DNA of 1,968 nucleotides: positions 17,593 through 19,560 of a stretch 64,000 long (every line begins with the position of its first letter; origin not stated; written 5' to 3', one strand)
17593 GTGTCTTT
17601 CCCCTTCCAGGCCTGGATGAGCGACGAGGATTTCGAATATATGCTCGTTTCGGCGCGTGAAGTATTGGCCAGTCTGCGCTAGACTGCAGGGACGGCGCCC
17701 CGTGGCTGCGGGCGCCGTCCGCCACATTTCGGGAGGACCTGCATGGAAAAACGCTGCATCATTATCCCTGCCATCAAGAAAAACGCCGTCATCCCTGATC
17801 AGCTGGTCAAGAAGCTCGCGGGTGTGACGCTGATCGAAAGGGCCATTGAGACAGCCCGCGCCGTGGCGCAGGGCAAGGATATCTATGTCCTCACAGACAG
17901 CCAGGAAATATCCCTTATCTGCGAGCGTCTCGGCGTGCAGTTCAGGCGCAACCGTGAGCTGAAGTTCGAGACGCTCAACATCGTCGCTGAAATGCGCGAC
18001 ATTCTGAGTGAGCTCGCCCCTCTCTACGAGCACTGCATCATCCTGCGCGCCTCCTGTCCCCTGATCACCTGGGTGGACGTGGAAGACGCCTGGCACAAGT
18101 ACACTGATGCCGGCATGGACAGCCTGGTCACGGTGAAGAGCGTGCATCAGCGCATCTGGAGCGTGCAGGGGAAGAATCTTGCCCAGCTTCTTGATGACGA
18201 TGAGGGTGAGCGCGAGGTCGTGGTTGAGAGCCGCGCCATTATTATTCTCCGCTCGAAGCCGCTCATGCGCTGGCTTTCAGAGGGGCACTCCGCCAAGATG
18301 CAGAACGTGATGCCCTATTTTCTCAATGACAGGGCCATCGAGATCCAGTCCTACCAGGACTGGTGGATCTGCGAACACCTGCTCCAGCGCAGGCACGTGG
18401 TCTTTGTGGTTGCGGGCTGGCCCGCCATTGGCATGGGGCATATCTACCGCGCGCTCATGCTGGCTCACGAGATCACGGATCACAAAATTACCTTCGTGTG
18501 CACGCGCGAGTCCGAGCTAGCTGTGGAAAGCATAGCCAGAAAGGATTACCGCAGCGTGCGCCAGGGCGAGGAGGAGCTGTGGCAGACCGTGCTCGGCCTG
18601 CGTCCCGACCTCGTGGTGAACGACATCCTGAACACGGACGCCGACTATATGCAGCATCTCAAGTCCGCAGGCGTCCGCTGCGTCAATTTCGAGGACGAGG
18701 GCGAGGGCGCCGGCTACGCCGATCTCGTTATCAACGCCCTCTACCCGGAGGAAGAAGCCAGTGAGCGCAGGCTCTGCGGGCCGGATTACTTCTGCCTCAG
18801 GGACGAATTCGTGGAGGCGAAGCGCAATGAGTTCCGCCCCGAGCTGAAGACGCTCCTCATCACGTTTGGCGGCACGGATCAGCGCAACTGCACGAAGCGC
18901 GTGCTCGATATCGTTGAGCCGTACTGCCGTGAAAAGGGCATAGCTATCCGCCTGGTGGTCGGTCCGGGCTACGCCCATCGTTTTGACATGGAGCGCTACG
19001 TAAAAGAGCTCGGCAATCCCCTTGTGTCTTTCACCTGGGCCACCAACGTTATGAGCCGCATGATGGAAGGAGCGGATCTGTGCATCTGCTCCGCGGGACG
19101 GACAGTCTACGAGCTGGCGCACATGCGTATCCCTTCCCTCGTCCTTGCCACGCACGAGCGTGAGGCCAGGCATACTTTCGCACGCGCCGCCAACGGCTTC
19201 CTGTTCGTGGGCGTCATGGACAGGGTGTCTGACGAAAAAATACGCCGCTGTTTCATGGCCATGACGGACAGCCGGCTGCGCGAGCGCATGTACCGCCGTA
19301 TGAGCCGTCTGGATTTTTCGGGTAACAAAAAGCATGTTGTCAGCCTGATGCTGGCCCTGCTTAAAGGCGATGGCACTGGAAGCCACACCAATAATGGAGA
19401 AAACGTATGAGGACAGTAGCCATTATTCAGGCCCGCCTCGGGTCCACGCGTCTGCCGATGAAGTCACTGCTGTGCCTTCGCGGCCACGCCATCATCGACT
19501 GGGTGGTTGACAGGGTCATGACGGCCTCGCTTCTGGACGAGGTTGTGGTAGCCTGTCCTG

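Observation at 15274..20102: Incomplete Sps/Pse-like sugar-nucleotide cassette with an Fe-ADH-like enzyme and two different cytidylyltransferase homologs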

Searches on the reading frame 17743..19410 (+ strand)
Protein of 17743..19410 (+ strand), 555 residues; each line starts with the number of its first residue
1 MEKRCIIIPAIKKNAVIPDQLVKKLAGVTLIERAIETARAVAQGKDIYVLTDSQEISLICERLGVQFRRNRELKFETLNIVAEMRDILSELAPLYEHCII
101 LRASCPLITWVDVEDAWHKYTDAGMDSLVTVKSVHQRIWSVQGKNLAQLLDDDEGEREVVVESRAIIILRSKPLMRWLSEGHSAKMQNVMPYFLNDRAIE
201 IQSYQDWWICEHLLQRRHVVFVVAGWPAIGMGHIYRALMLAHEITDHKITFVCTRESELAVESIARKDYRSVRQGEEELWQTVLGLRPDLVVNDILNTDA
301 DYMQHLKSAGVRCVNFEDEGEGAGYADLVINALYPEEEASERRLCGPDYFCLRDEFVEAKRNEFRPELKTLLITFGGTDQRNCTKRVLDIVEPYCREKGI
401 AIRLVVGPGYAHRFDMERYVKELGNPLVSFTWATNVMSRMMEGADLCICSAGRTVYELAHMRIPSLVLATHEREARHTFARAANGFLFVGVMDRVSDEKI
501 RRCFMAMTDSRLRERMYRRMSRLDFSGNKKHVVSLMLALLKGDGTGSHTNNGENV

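Call 3: search_protein_families(library=pfam, proteins=[window:17743-19410:+], max_evalue=0.001)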
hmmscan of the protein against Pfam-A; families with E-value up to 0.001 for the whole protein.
window:17743-19410:+ (555 aa): 3 families
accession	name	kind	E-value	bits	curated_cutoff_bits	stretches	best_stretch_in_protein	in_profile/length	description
PF02348.25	CTP_transf_3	-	1.1e-06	29.1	22.6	1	7-173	3-166/217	Cytidylyltransferase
PF12804.13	NTP_transf_3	-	0.00011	22.9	27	1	24-159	20-153/160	MobA-like NTP transferase domain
PF04101.22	Glyco_tran_28_C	-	0.00045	20.7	22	1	375-473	5-102/166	Glycosyltransferase family 28 C-terminal domain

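Call 4: search_protein_families(library=ncbifam, proteins=[window:17743-19410:+], max_evalue=0.001)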
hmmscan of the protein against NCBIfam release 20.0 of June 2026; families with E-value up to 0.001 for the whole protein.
window:17743-19410:+ (555 aa): 5 families
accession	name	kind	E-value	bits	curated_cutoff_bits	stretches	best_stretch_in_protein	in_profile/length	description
TIGR03590.1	PseG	equivalog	9.9e-37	127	153.55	1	218-470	2-269/280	UDP-2,4-diacetamido-2,4,6-trideoxy-beta-L-altropyranose hydrolase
TIGR03584.1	PseF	equivalog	1.3e-08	34.8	205.7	1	7-137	3-140/222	pseudaminic acid cytidylyltransferase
NF009905.0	PRK13368.1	subfamily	2.3e-08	33.7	255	1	3-130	2-124/243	3-deoxy-manno-octulosonate cytidylyltransferase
NF003952.0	PRK05450.1-5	subfamily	3.1e-06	26.5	193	1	3-69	2-68/250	3-deoxy-manno-octulosonate cytidylyltransferase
NF003950.0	PRK05450.1-3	subfamily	0.00032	20.1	234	1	4-65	3-64/248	3-deoxy-manno-octulosonate cytidylyltransferase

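Call 7: search_solved_structures(query=window:17743-19410:+, max_evalue=0.01)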
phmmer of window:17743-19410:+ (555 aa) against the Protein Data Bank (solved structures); distinct sequences matched with E-value up to 0.01: 3.
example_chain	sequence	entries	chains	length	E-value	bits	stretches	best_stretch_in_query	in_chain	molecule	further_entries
9t4z_A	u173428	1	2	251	1.4e-09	40.5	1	6-143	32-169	PpNeuA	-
3hbm_A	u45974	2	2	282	1.9e-06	30.1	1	227-457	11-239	UDP-sugar hydrolase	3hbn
1qwj_A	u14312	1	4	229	0.0001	24.4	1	16-148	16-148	cytidine monophospho-N-acetylneuraminic acid synthetase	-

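Call 12: find_encoding_contigs(protein=window:17743-19410:+, flank=10000, max_places=6)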
Protein window:17743-19410:+ (555 aa): 23 contigs read that carry it; 5 places shown.
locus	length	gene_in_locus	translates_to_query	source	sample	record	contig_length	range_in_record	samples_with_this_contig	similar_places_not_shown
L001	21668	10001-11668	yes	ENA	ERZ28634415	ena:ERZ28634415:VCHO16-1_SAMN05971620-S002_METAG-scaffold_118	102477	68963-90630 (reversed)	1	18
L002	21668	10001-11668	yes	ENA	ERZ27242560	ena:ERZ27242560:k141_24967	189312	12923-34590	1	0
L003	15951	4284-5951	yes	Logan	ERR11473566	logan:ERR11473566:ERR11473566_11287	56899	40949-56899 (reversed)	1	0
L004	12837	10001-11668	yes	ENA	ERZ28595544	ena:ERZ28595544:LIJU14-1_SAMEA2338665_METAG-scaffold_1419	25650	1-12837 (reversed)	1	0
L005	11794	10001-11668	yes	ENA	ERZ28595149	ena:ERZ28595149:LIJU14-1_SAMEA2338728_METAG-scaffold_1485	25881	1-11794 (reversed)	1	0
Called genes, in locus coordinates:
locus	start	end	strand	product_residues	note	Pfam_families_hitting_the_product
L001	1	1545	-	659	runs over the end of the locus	PF03717:PBP_dimer, PF00905:Transpeptidase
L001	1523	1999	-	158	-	-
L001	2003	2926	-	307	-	PF04085:MreC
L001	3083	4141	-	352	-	PF00022:Actin, PF06723:MreB_Mbl, PF11104:PilM_2 (faint), PF00012:HSP70, PF14450:FtsA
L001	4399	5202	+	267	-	PF03309:Pan_kinase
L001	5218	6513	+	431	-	PF03952:Enolase_N, PF00113:Enolase_C, PF13378:MR_MLE_C (weak)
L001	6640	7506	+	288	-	PF00763:THF_DHG_CYH, PF02882:THF_DHG_CYH_C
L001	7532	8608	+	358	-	PF00465:Fe-ADH, PF25137:ADH_Fe_C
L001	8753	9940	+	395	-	PF01041:DegT_DnrJ_EryC1, PF00266:Aminotran_5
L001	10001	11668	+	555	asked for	PF02348:CTP_transf_3 (weak)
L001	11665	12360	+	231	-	PF02348:CTP_transf_3, PF12804:NTP_transf_3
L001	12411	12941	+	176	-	-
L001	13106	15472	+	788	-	PF00580:UvrD-helicase, PF01443:Viral_helicase1 (faint), PF13245:AAA_19, PF13604:AAA_30 (faint), PF13361:UvrD_C, PF13538:UvrD_C_2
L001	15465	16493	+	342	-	PF00586:AIRS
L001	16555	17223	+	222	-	PF00596:Aldolase_II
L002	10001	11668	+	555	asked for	PF02348:CTP_transf_3 (weak)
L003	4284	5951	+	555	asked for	PF02348:CTP_transf_3 (weak)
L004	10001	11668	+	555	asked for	PF02348:CTP_transf_3 (weak)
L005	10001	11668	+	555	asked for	PF02348:CTP_transf_3 (weak)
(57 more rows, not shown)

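Call 15: find_related_loci(query=window:17743-19410:+, collection=genome_contigs, flank=10000)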
Query window:17743-19410:+ (555 aa) in genome_contigs; peptide patterns used: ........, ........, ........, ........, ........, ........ (x = any residue, [..] = any of these).
158 stretches matched a pattern; 119 encode a relative of the query (tblastn E <= 1e-3); the best 80 are kept; 80 distinct loci.
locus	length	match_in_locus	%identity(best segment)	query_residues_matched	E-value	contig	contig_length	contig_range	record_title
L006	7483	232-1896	98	1-555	0e+0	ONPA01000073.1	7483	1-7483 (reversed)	uncultured Desulfovibrio sp. isolate RUG514 genome assembly, contig: k87_6788908, whole genome shotgun sequence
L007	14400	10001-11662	78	1-555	0e+0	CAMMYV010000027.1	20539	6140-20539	MAG: uncultured Desulfovibrionaceae bacterium isolate SRR1206671_bin.12_metaWRAP_v1.3_MAG genome assembly, contig: NODE.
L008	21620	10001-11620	76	1-540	0e+0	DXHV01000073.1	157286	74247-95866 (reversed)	MAG TPA_asm: Candidatus Desulfovibrio intestinipullorum isolate ChiHecec2B26-446 ChiHecec2B26__C362423_L157286_SAMN08009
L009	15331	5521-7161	74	1-547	0e+0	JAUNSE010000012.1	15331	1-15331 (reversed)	MAG: Desulfovibrionaceae bacterium isolate S4M_St_19 NODE_1237_length_15331_cov_6.151807, whole genome shotgun sequence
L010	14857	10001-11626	74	1-542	0e+0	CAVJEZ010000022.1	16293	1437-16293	Odoribacter splanchnicus isolate H07681-L1_cleanbin_000045 genome assembly, contig: Spades_H07681-L1_contig_2324, whole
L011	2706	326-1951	75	1-540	0e+0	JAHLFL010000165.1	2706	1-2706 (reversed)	MAG: Candidatus Desulfovibrio faecigallinarum isolate 8923 D5M67__C168582_L2706, whole genome shotgun sequence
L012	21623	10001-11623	73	1-541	0e+0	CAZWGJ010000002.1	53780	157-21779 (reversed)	MAG TPA_asm: uncultured Desulfovibrio sp. isolate binchicken_co323_324 genome assembly, contig: NODE_395_length_53780_co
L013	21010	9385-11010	75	1-540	0e+0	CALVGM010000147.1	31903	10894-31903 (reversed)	MAG: uncultured Desulfovibrio sp. isolate E41__bin132 genome assembly, contig: E41__k127_4496363, whole genome shotgun s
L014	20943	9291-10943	74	1-547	0e+0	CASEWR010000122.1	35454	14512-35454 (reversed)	uncultured Desulfovibrio sp. isolate CO.B31.metabat-bins.324 genome assembly, contig: CO.B31.metabat-bins.324.fa_k141_10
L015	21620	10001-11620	72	1-540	0e+0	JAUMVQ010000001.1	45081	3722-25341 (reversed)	MAG: Desulfovibrionaceae bacterium isolate S12M_St_47 NODE_365_length_45081_cov_8.213987, whole genome shotgun sequence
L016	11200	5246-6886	71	1-547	0e+0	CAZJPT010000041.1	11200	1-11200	MAG TPA_asm: uncultured Desulfovibrio sp. isolate SRP141132_co3_111 genome assembly, contig: NODE_5453_length_11200_cov_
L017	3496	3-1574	73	23-544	0e+0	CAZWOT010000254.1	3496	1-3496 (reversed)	MAG TPA_asm: uncultured Desulfovibrio sp. isolate SRP141132_co1_68 genome assembly, contig: NODE_23397_length_3496_cov_3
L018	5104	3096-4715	70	1-541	0e+0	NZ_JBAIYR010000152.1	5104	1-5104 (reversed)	Desulfovibrio sp. 1188_IL3213 NODE_152_length_5104_cov_55.735785, whole genome shotgun sequence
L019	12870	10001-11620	70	1-541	0e+0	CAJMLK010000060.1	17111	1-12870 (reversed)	TPA_asm: uncultured bacterium isolate ERR1190746-bin.49 genome assembly, contig: NODE_2033_length_17111_cov_6.213004, wh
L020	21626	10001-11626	69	1-541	0e+0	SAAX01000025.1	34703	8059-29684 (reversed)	MAG: Deltaproteobacteria bacterium isolate INTA.CYC.066 contig-100_892, whole genome shotgun sequence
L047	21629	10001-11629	66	1-550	0e+0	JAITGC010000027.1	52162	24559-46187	MAG: Desulfovibrio sp. isolate Pc512_bin104 k119_2688230, whole genome shotgun sequence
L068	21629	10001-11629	60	1-555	0e+0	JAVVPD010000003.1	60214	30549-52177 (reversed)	MAG: Desulfovibrionaceae bacterium isolate CGS10Y1-bin22 NODE_501_length_60214_cov_5.633405, whole genome shotgun sequen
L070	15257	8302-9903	63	3-544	0e+0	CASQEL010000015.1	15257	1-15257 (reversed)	MAG: uncultured Desulfovibrionaceae bacterium isolate extra-SRR4116661.33_1677764577 genome assembly, contig: NODE_2425_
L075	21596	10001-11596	59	1-541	0e+0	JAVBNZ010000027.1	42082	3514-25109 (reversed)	MAG: Desulfovibrionaceae bacterium isolate EPI_MAG_00095 c_000001383111, whole genome shotgun sequence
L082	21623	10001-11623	57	3-542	0e+0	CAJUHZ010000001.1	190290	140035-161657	MAG TPA_asm: uncultured Bilophila sp. isolate MGBC136875 genome assembly, contig: MGBC136875.1, whole genome shotgun seq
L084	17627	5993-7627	55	1-552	0e+0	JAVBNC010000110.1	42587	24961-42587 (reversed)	MAG: Desulfovibrionaceae bacterium isolate EPI_MAG_00068 c_000009728840, whole genome shotgun sequence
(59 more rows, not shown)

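Call 22: search_protein_families(library=pfam, proteins=[L084:7633-8640:+, L084:8625-10298:+, L084:10310-13276:+, L084:13182-14579:+, L084:15123-16115:+, L084:1950-3170:+, L082:11657-12244:+, L082:11758-12876:+, L082:12973-14148:+, L082:6265-7962:+], max_evalue=0.001)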
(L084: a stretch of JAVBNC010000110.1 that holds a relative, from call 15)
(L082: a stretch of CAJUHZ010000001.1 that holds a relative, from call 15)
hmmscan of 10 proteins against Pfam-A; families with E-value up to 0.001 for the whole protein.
L084:7633-8640:+ (335 aa): 5 families
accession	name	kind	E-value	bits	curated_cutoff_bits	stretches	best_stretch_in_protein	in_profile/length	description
PF00005.33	ABC_tran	-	4.1e-36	125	25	1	20-162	1-136/137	ABC transporter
PF13304.12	AAA_21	-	2.3e-08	34.9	27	0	134-194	237-299/304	AAA domain, putative AbiEii toxin, Type IV TA system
PF12857.13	TOBE_3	-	1.3e-06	28.7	27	1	274-325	6-57/59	TOBE-like domain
PF02463.25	SMC_N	-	4.1e-05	23.5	40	0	131-206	133-209/220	RecF/RecN/SMC N terminal domain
PF13191.12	AAA_16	-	0.00064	20.7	32.6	0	25-175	19-154/167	AAA ATPase domain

L084:8625-10298:+ (557 aa): 1 family
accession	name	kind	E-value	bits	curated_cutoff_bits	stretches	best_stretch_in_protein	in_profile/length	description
PF00528.27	BPD_transp_1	-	6e-19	68.9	26.4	2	114-272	25-177/184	Binding-protein-dependent transport system inner membrane component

L084:10310-13276:+ (988 aa): 2 families
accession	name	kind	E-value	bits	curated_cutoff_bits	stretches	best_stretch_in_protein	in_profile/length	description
PF02096.25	60KD_IMP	-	2.9e-18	66.8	35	1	31-219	1-161/163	60Kd inner membrane protein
PF00884.28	Sulfatase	-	0.00034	20.4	25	0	840-866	216-242/301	Sulfatase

L084:13182-14579:+ (465 aa): 1 family
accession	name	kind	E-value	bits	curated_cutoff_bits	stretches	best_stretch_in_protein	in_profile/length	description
PF04464.20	Glyphos_transf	-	2.1e-08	34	22.1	1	233-379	149-295/367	CDP-Glycerol:Poly(glycerophosphate) glycerophosphotransferase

L084:15123-16115:+ (330 aa): 4 families
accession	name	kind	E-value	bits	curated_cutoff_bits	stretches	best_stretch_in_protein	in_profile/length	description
PF13343.11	SBP_bac_6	-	1.2e-20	74.5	24.6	1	73-281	2-212/245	Bacterial extracellular solute-binding protein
PF13416.11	SBP_bac_8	-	7.5e-20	72.3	27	1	40-279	3-251/279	Bacterial extracellular solute-binding protein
PF01547.30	SBP_bac_1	-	1.3e-16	61.9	26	1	32-275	4-304/307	Bacterial extracellular solute-binding protein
PF13531.11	SBP_bac_11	-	2.7e-13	50.7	25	1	26-280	2-221/227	Bacterial extracellular solute-binding protein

L084:1950-3170:+ (406 aa): 3 families
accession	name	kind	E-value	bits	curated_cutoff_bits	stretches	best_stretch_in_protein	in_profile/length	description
PF01546.33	Peptidase_M20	-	5.5e-37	128.1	24.6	1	80-398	1-204/206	Peptidase family M20/M25/M40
PF07687.19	M20_dimer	-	1.3e-12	48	21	1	199-296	7-104/107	Peptidase dimerisation domain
PF04389.22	Peptidase_M28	-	0.00044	20.5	21.3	0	115-191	37-107/193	Peptidase family M28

L082:11657-12244:+ (195 aa): 0 families

L082:11758-12876:+ (372 aa): 0 families

L082:12973-14148:+ (391 aa): 3 families
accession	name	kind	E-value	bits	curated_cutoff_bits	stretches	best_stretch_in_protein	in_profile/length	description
PF02773.21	S-AdoMet_synt_C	-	1.9e-65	219.4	25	1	239-378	1-138/138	S-adenosylmethionine synthetase, C-terminal domain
PF02772.21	S-AdoMet_synt_M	-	2.8e-45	153.8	29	1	118-237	1-120/120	S-adenosylmethionine synthetase, central domain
PF00438.25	S-AdoMet_synt_N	-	2.9e-44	150.1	33.1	1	7-105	1-99/99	S-adenosylmethionine synthetase, N-terminal domain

L082:6265-7962:+ (565 aa): 0 families

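Call 60: search_protein_families(library=pfam, proteins=[L068:8307-9533:-, L068:6515-8251:-, L068:5317-6510:-, L068:3783-4529:-, L068:12327-13133:+, L075:17159-18214:+, L075:18196-19920:+, L075:19994-21136:+, L075:15536-17038:+, L075:14168-15442:+], max_evalue=0.001)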
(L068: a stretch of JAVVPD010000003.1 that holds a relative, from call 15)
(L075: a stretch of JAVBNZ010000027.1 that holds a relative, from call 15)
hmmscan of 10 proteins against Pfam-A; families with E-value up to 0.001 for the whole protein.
L068:8307-9533:- (408 aa): 2 families
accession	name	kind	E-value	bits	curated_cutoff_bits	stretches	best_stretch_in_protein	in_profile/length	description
PF03102.20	NeuB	-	2.7e-68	230.4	22.1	1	96-332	1-237/241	NeuB family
PF08666.17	SAF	-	7.8e-16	58.8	21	1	350-408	1-63/63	SAF domain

L068:6515-8251:- (578 aa): 0 families

L068:5317-6510:- (397 aa): 3 families
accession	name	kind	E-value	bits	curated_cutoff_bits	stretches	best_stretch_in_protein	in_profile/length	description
PF08238.18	Sel1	-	1.2e-78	257.2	30.7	7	254-289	1-36/36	Sel1 repeat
PF23310.1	TPR_27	-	1e-07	32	27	0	164-214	43-93/110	Plant tetratrico peptide repeats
PF13432.12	TPR_16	-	2.2e-05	25.2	32.7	0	236-290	11-63/65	Tetratricopeptide repeat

L068:3783-4529:- (248 aa): 1 family
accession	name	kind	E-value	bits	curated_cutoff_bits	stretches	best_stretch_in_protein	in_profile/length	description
PF03591.19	AzlC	-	2.8e-41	141.6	32.1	1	31-171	1-137/137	AzlC protein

L068:12327-13133:+ (268 aa): 2 families
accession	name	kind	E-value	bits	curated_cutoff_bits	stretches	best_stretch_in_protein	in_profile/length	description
PF08501.16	Shikimate_dh_N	-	1.1e-27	96.6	27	1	11-93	1-83/83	Shikimate dehydrogenase substrate binding domain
PF18317.6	SDH_C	-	2.2e-09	37.3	25.8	1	236-266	1-31/31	Shikimate 5'-dehydrogenase C-terminal domain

L075:17159-18214:+ (351 aa): 2 families
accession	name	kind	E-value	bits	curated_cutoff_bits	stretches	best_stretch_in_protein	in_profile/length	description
PF03102.20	NeuB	-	1.1e-71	241.5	22.1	1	39-275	1-237/241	NeuB family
PF08666.17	SAF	-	1.3e-15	58.1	21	1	293-351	1-63/63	SAF domain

L075:18196-19920:+ (574 aa): 0 families

L075:19994-21136:+ (380 aa): 2 families
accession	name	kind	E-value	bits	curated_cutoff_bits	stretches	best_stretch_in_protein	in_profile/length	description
PF08238.18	Sel1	-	4.5e-61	201.5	30.7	7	250-285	1-36/36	Sel1 repeat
PF23310.1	TPR_27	-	0.00081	19.5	27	0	161-208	44-91/110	Plant tetratrico peptide repeats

L075:15536-17038:+ (500 aa): 0 families

L075:14168-15442:+ (424 aa): 0 families

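Call 61: find_homologous_proteins(query=L075:17159-18214:+, max_evalue=1e-40)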
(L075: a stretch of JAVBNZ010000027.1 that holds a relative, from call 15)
Query L075:17159-18214:+ (351 aa): 7996 proteins with E <= 1e-40 among 8000 candidates; the best 120 are listed.
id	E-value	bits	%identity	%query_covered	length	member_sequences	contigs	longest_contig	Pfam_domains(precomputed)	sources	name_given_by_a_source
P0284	3.3e-236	801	100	100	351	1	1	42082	PF03102.21,PF08666.18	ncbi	-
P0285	2.8e-195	666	83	100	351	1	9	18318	PF03102.21,PF08666.18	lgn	-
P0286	2.7e-191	653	81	100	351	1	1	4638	PF03102.21,PF08666.18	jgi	-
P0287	2.7e-190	650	81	100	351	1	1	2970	PF03102.21,PF08666.18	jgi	-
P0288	2.5e-189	647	80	100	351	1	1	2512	PF03102.21,PF08666.18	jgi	-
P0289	5.1e-189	646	80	100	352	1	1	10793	PF03102.21,PF08666.18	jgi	jgi:N-acetylneuraminate synthase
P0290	6.8e-189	645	80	100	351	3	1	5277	PF03102.21,PF08666.18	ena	-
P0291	1.9e-188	644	80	100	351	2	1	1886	PF03102.21,PF08666.18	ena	-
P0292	1.8e-187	641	79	100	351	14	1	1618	PF03102.21,PF08666.18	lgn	-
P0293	1.4e-186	638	78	100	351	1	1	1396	PF03102.21,PF08666.18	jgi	jgi:N-acetylneuraminate synthase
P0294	2.8e-185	633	79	100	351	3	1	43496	PF03102.21,PF08666.18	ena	-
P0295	3.1e-185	633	79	100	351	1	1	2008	PF03102.21,PF08666.18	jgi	jgi:N-acetylneuraminate synthase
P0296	4.4e-184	629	78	100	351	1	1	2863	PF03102.21,PF08666.18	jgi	-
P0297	9.1e-184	628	78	100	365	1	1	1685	PF03102.21,PF08666.18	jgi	jgi:N-acetylneuraminate synthase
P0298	2.2e-183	627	77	100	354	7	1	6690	PF03102.21,PF08666.18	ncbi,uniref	ncbi:N-acetylneuraminate synthase family protein [Nitratidesulfovibrio sp. 1201_IL3209]|uniref:N-ace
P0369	6.7e-168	576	73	100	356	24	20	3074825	PF03102.21,PF08666.18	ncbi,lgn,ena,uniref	ncbi:N-acetylneuraminate synthase family protein [Desulfovibrio falkowii]|uniref:N-acetylneuraminate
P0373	1.5e-167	575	71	100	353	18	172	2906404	PF03102.21,PF08666.18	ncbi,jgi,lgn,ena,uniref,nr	ncbi:N-acetylneuraminate synthase family protein [Desulfovibrio legallii]|uniref:N-acetylneuraminate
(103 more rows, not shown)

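Call 63: find_encoding_contigs(protein=P0369, flank=9000, max_places=2)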
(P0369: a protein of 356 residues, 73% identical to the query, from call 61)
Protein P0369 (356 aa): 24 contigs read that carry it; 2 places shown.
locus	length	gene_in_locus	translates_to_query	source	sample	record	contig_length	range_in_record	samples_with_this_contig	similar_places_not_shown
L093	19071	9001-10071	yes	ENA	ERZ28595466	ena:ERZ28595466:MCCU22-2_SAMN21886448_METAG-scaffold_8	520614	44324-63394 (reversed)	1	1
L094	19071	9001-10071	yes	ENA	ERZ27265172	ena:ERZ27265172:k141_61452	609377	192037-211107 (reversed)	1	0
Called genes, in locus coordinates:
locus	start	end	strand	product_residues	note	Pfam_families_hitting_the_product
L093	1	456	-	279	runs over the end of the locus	-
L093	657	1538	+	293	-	PF01680:SOR_SNZ, PF05690:ThiG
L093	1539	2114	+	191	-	PF01174:SNO, PF03575:Peptidase_S51, PF07685:GATase_3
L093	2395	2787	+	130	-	PF01258:zf-dskA_traR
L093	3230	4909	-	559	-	PF00015:MCPsignal, PF01814:Hemerythrin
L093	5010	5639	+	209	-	PF01206:TusA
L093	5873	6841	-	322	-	PF00005:ABC_tran, PF02463:SMC_N, PF13304:AAA_21 (weak), PF08352:oligo_HPY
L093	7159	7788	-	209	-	PF01725:Ham1p_like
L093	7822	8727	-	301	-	PF00892:EamA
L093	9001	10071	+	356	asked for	PF03102:NeuB, PF08666:SAF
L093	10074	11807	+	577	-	PF27859:LIC12162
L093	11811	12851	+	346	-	-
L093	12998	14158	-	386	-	PF00037:Fer4 (faint), PF12837:Fer4_6 (faint), PF12838:Fer4_7 (faint), PF13187:Fer4_9 (faint), PF13237:Fer4_10 (faint), PF13484:Fer4_16 (faint), PF25160:LdpA_Fe-S-bd (faint), PF13247:Fer4_11 (weak)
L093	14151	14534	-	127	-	PF01155:HypA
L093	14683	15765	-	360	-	PF00374:NiFeSe_Hases, PF00346:Complex1_49kDa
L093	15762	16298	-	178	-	PF00329:Complex1_30kDa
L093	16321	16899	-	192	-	PF12838:Fer4_7 (faint), PF00037:Fer4 (faint), PF13187:Fer4_9 (weak)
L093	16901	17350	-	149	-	PF01058:Oxidored_q6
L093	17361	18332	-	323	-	PF00146:NADHdh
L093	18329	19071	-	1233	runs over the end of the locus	PF00361:Proton_antipo_M, PF00662:Proton_antipo_N (weak), PF00361:Proton_antipo_M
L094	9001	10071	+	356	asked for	PF03102:NeuB, PF08666:SAF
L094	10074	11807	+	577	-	PF27859:LIC12162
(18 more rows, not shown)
